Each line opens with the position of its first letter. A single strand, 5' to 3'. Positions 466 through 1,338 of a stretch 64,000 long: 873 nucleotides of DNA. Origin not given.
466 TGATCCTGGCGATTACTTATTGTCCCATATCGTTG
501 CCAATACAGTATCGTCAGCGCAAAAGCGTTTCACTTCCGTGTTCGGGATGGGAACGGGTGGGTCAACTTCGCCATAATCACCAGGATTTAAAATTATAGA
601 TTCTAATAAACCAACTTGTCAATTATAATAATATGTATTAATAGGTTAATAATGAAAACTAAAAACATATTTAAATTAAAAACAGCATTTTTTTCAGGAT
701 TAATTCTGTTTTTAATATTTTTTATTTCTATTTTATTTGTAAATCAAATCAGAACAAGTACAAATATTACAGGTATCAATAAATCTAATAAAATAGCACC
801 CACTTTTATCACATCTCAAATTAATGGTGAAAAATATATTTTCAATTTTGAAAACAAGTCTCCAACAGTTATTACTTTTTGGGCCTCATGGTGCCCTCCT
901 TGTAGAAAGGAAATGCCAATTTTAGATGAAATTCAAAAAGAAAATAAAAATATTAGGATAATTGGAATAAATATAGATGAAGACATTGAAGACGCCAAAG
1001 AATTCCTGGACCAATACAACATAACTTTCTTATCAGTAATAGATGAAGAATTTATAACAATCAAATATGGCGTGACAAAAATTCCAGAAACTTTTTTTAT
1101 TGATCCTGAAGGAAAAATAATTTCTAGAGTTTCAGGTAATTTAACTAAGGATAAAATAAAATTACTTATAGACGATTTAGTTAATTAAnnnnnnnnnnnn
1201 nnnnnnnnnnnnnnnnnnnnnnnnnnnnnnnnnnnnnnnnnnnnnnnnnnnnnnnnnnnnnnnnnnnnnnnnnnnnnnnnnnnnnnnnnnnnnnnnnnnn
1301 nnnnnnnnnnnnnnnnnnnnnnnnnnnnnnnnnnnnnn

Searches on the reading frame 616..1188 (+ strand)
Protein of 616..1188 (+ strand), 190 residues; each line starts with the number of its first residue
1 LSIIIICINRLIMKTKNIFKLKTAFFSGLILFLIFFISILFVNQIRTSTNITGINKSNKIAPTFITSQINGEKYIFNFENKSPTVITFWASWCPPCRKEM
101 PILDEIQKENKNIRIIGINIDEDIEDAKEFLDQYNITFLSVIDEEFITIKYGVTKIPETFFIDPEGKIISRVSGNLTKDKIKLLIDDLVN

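Call 74: search_protein_families(library=pfam, proteins=[window:616-1188:+], max_evalue=0.001)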
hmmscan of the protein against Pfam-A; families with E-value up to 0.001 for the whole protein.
window:616-1188:+ (190 aa): 6 families
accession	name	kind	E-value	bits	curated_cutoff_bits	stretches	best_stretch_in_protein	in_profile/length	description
PF00578.27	AhpC-TSA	-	8.3e-18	65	26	1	60-169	4-122/124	AhpC/TSA family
PF08534.16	Redoxin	-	9.4e-18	64.9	26.6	1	80-175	27-135/148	Redoxin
PF13905.12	Thioredoxin_8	-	5.2e-14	52.8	27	1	83-168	3-94/94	Thioredoxin-like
PF00085.26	Thioredoxin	-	3.1e-13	50.1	23.5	1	79-129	15-67/103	Thioredoxin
PF13098.12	Thioredoxin_2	-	1.9e-10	41.5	27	1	79-182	3-101/104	Thioredoxin-like domain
PF14595.12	Thioredoxin_9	-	3.3e-05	24.2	25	1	78-135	38-97/129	Thioredoxin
